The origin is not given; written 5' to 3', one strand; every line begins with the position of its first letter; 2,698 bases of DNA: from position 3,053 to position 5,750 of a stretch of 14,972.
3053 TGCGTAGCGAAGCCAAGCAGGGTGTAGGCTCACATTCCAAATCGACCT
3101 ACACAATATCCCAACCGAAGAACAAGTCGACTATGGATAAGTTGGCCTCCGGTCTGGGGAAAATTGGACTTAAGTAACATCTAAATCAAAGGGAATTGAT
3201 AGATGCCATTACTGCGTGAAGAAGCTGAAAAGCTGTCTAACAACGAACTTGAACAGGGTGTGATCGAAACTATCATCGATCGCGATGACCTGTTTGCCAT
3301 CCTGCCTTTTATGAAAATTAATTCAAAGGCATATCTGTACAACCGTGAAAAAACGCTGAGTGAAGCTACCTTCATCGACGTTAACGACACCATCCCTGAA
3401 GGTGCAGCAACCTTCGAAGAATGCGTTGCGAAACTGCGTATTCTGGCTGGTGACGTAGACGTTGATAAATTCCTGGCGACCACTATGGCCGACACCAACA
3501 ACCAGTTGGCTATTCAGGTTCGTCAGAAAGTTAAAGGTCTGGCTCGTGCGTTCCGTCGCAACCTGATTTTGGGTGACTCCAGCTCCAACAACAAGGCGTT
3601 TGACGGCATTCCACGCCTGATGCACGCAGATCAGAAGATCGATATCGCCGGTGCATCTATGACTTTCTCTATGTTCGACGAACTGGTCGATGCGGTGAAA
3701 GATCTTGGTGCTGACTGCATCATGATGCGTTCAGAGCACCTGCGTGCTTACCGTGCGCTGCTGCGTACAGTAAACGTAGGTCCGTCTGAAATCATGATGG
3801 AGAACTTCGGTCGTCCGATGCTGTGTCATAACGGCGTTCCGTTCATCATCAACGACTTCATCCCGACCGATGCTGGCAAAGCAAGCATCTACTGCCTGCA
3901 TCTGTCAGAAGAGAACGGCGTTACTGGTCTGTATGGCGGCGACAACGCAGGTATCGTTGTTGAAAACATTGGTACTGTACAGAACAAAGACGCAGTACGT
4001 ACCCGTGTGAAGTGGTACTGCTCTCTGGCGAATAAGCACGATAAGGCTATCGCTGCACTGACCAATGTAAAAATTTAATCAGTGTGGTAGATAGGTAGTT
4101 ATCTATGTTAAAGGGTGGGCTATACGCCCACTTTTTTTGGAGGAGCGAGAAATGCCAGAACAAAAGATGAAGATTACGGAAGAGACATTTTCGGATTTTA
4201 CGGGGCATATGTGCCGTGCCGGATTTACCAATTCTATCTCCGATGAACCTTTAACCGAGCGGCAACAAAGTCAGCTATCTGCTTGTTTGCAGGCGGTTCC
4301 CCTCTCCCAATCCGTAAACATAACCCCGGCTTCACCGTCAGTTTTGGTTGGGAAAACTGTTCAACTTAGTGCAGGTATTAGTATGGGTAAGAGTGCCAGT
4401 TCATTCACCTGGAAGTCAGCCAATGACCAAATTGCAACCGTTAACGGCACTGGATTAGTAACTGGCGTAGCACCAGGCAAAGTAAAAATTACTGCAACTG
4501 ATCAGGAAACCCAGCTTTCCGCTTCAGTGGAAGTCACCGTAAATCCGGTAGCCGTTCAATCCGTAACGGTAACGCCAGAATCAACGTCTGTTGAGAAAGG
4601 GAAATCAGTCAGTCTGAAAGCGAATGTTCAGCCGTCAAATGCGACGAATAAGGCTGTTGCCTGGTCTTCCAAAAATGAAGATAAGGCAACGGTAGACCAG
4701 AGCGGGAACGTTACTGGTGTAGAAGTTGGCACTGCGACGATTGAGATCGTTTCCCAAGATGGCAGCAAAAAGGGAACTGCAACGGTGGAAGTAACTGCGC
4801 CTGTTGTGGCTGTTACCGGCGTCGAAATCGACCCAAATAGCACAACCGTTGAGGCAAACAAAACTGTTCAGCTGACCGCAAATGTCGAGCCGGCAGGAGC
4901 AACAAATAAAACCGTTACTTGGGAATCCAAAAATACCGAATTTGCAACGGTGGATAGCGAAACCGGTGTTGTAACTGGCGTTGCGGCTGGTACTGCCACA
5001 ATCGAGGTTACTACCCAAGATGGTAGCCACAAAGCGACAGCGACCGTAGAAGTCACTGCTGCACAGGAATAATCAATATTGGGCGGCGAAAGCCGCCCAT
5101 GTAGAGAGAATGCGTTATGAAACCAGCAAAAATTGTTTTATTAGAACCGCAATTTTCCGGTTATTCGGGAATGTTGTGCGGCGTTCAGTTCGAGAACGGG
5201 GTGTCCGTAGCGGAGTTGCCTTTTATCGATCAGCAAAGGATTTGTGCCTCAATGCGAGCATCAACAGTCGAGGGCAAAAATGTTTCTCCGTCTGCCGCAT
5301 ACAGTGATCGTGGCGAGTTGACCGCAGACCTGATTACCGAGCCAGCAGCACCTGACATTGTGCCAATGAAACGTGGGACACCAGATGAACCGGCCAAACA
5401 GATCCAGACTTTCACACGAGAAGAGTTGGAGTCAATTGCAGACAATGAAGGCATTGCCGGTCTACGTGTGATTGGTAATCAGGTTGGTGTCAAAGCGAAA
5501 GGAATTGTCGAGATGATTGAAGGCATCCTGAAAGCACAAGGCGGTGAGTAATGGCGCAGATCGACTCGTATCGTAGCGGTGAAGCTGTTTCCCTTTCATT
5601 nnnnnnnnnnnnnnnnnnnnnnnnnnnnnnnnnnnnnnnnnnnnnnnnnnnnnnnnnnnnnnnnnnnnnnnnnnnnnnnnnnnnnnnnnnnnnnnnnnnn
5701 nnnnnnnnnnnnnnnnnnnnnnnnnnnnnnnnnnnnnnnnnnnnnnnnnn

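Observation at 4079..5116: Ig-like domain gene bracketed by an intrinsic terminator and a GNRA hairpin immediately after the capsid gene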

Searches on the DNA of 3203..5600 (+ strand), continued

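Call 22: get_annotated_region(hit=H56, flank=1200)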
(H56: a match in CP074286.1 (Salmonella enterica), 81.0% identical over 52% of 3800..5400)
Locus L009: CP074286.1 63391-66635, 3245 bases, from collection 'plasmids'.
description: Salmonella enterica subsp. enterica serovar Senftenberg strain CFSAN006211 plasmid pCFSAN006211, complete sequence
organism: Salmonella enterica (NCBI taxid 28150)
taxonomy: Bacteria; Pseudomonadota; Gammaproteobacteria; Enterobacterales; Enterobacteriaceae; Salmonella; Salmonella enterica
host: -; source: food,cheese; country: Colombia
typing (MOB-suite, as given by PLSDB): non-mobilizable; replicon IncFIB
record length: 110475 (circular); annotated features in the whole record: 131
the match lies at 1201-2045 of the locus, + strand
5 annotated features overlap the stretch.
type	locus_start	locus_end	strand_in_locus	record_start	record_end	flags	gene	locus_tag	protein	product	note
CDS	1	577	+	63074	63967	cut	-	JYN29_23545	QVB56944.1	hypothetical protein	-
CDS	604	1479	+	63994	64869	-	-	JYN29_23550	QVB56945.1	phage major capsid protein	-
CDS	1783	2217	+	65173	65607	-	-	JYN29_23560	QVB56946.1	hypothetical protein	-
CDS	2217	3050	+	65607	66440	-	-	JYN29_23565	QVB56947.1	hypothetical protein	-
CDS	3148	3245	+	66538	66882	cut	-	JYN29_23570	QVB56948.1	hypothetical protein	-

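Call 23: get_annotated_region(hit=H59, flank=1200)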
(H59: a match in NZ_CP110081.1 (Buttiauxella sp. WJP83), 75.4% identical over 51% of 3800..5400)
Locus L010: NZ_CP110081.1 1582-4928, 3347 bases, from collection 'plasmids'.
description: Buttiauxella sp. WJP83 plasmid p1WJP83, complete sequence
organism: Buttiauxella sp. WJP83 (NCBI taxid 2986951)
taxonomy: Bacteria; Pseudomonadota; Gammaproteobacteria; Enterobacterales; Enterobacteriaceae; Buttiauxella; Buttiauxella sp. WJP83
host: -; source: Torreya grandis,single cell,soil; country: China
typing (MOB-suite, as given by PLSDB): non-mobilizable; replicon IncFIB
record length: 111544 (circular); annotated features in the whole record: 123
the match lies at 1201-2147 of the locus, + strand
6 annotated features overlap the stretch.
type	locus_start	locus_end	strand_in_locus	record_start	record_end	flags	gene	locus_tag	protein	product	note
CDS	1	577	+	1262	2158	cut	-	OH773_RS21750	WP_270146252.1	DUF6651 domain-containing protein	-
CDS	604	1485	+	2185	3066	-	-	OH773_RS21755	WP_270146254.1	major capsid protein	-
CDS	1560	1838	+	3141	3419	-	-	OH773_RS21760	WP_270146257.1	hypothetical protein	-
CDS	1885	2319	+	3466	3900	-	-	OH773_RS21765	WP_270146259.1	hypothetical protein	-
CDS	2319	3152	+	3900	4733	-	-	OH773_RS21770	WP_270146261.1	hypothetical protein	-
CDS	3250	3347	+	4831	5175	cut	-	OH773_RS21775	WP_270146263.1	hypothetical protein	-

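Call 24: get_annotated_region(hit=H60, flank=1200)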
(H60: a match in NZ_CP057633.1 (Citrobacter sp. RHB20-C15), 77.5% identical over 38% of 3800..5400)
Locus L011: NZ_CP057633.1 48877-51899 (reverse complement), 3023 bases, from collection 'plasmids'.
description: Citrobacter sp. RHB20-C15 plasmid pRHB20-C15_2, complete sequence
organism: Citrobacter sp. RHB20-C15 (NCBI taxid 2742620)
taxonomy: Bacteria; Pseudomonadota; Gammaproteobacteria; Enterobacterales; Enterobacteriaceae; Citrobacter; Citrobacter sp. RHB20-C15
host: -; source: culture,Pooled cattle faecal samples collected from floor of farm; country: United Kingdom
typing (MOB-suite, as given by PLSDB): non-mobilizable; replicon IncFIB
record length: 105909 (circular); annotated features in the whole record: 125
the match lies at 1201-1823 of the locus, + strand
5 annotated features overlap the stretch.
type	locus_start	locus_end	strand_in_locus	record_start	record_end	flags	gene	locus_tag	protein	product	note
CDS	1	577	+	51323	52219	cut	-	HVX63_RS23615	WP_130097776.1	DUF6651 domain-containing protein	-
CDS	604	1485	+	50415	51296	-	-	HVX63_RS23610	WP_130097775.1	major capsid protein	-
CDS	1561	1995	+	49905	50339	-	-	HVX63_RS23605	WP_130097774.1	hypothetical protein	-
CDS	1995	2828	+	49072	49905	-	-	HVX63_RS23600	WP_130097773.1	hypothetical protein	-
CDS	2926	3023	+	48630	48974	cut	-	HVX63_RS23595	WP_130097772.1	hypothetical protein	-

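Call 25: get_annotated_region(hit=H61, flank=2500)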
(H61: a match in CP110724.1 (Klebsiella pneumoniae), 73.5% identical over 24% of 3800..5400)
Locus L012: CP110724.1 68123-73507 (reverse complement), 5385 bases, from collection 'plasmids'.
description: Klebsiella pneumoniae strain KSB1_7G plasmid pKSB1_7G.2, complete sequence
organism: Klebsiella pneumoniae (NCBI taxid 573)
taxonomy: Bacteria; Pseudomonadota; Gammaproteobacteria; Enterobacterales; Enterobacteriaceae; Klebsiella; Klebsiella pneumoniae
host: -; source: Homo sapiens,throat swab; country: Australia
typing (MOB-suite, as given by PLSDB): non-mobilizable; replicon rep_cluster_2469
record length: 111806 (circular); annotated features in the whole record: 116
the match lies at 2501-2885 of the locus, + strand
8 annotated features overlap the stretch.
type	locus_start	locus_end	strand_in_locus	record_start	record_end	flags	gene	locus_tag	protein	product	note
CDS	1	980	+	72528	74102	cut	-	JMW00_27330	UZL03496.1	phage portal protein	-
CDS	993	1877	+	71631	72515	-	-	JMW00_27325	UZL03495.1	hypothetical protein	-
CDS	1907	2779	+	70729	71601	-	-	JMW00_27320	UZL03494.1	phage major capsid protein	-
CDS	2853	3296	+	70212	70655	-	-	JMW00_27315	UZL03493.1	Ig-like domain-containing protein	-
CDS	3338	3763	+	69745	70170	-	-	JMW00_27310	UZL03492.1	hypothetical protein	-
CDS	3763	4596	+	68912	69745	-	-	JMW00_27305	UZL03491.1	hypothetical protein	-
CDS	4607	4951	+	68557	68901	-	-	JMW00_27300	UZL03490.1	hypothetical protein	-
CDS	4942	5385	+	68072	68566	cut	-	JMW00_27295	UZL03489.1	hypothetical protein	-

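Call 33: search_rna_families(source=window, start=3900, end=5300, threshold=evalue, max_evalue=1)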
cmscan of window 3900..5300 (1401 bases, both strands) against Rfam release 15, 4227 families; matches with E-value up to 1: 1.
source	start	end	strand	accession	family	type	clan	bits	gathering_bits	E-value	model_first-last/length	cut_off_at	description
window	4041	4138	-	RF02420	Bp1_162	Gene; sRNA;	-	27.5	50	0.034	1-100/100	no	Burkholderia sRNA Bp1_Cand612_SIPHT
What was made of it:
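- Closest known: Intercistronic mRNA-stabilising stem-loops. Different: It is a single short hairpin, not a REP consensus, and matches no Rfam family (call 33).
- Tried and rejected: Rfam scan of 3900-5300 (call 33).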

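Call 80: search_dna_similar(query=window:4085-4160:+, collection=plasmids, mode=near, max_rows=8)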
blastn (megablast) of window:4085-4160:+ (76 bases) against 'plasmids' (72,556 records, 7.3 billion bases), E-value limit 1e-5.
Records with a match: 129; places in all: 132; records where one place covers at least 80% of the query: 129.
Best place of each record, by identity: 95-99% 12; 90-95% 117.
By first word of the organism name: Escherichia 127; uncultured 1; Shigella 1.
By predicted mobility (MOB-suite, as given by PLSDB): non-mobilizable 127; mobilizable 2.
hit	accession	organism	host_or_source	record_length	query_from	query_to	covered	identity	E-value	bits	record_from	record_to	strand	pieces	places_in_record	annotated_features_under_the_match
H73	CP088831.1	Escherichia coli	Homo sapiens,blood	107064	1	76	100%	96.1%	9e-27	124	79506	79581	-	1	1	Ig-like domain-containing protein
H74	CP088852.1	Escherichia coli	Homo sapiens,blood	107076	1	76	100%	96.1%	9e-27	124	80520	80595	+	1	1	Ig-like domain-containing protein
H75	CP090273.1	Escherichia coli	Homo sapiens,anal swab specimens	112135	1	76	100%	96.1%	9e-27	124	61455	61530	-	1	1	Ig-like domain-containing protein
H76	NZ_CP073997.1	Escherichia coli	Pig,pure culture,Rectal Swab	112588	1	76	100%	96.1%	9e-27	124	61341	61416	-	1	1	Ig-like domain-containing protein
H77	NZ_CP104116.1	Escherichia coli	Bos taurus,rectoanal junction ...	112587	1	76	100%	96.1%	9e-27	124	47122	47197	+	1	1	Ig-like domain-containing protein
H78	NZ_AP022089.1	Escherichia coli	-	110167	1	76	100%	96.1%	9e-27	124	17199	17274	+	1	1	Ig-like domain-containing protein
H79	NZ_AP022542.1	Escherichia coli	Homo sapiens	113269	1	76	100%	96.1%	9e-27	124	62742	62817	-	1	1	Ig-like domain-containing protein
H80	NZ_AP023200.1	Escherichia coli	Homo sapiens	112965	1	76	100%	96.1%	9e-27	124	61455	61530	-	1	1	Ig-like domain-containing protein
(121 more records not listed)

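Call 81: search_dna_similar(query=window:4085-4160:+, collection=ecoli_genomes, mode=near, max_rows=6)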
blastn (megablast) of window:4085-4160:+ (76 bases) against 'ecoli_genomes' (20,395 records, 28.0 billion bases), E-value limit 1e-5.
Records with a match: 158; places in all: 161; records where one place covers at least 80% of the query: 158.
Genomes with a match: 158 of 5426; with a place that covers at least 80% of the query: 158. Places per genome that has any: lowest 1, median 1, highest 2. On chromosomes: 0 places; on plasmids: 161.
Best place of each record, by identity: 95-99% 12; 90-95% 146.
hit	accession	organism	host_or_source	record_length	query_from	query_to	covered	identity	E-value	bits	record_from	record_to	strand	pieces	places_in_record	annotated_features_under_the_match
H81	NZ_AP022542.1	Escherichia coli strain THO-010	Homo sapiens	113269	1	76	100%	96.1%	3e-26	124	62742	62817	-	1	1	Ig-like domain-containing protein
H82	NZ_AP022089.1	Escherichia coli strain WP4-S18-ESBL-07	-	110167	1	76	100%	96.1%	3e-26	124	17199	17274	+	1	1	Ig-like domain-containing protein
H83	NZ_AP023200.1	Escherichia coli strain TUM18780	Homo sapiens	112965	1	76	100%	96.1%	3e-26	124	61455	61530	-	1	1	Ig-like domain-containing protein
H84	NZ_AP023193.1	Escherichia coli strain TUM18530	Homo sapiens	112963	1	76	100%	96.1%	3e-26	124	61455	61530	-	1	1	Ig-like domain-containing protein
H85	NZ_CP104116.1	Escherichia coli strain USDA-ARS-USMARC-51408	Bos taurus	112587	1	76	100%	96.1%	3e-26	124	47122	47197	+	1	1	Ig-like domain-containing protein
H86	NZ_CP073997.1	Escherichia coli strain PM7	Pig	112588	1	76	100%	96.1%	3e-26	124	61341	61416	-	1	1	Ig-like domain-containing protein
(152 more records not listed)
